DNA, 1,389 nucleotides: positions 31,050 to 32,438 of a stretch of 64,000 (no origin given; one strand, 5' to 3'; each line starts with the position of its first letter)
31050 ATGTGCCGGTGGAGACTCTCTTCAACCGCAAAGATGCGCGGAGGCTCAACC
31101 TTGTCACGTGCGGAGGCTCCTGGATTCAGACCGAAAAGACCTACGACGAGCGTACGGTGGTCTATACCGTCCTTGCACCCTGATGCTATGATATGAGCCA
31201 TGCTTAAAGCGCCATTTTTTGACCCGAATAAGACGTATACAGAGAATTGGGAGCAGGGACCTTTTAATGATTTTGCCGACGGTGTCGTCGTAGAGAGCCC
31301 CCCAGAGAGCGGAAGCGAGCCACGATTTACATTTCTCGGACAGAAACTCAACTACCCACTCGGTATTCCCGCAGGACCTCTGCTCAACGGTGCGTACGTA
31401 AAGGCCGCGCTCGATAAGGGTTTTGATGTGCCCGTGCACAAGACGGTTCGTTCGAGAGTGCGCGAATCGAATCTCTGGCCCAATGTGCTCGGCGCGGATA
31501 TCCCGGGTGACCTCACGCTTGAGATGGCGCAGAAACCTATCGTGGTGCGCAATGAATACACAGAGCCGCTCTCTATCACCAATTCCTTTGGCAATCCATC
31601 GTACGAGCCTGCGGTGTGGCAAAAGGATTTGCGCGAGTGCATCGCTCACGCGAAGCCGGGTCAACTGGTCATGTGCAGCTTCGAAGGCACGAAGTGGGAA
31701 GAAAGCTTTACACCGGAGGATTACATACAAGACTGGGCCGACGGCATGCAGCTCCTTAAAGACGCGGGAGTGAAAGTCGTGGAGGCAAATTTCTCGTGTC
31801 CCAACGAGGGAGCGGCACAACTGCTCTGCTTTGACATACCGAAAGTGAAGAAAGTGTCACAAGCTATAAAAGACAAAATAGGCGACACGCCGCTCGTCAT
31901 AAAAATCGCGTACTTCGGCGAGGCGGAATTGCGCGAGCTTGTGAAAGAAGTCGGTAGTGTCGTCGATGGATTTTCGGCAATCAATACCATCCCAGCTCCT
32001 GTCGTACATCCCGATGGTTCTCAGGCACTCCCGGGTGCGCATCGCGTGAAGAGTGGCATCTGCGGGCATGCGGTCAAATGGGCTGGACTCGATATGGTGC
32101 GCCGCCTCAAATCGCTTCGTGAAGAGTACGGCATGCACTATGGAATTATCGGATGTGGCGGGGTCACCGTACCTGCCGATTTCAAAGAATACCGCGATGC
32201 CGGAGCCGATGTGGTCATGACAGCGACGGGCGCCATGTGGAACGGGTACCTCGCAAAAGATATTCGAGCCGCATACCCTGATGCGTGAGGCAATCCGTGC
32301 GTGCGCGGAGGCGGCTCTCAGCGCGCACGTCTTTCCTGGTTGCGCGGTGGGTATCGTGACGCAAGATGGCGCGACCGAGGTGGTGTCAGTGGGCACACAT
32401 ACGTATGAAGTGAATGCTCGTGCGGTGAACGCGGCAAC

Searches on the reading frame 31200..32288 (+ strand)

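Call 59: search_protein_families(library=pfam, proteins=[window:31200-32288:+], max_evalue=0.0001)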
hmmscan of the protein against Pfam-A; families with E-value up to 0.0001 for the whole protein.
window:31200-32288:+ (362 aa): 1 family
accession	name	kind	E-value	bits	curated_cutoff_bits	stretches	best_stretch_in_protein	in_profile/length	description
PF01180.27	DHO_dh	-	2.9e-13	50.1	27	1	169-351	105-278/291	Dihydroorotate dehydrogenase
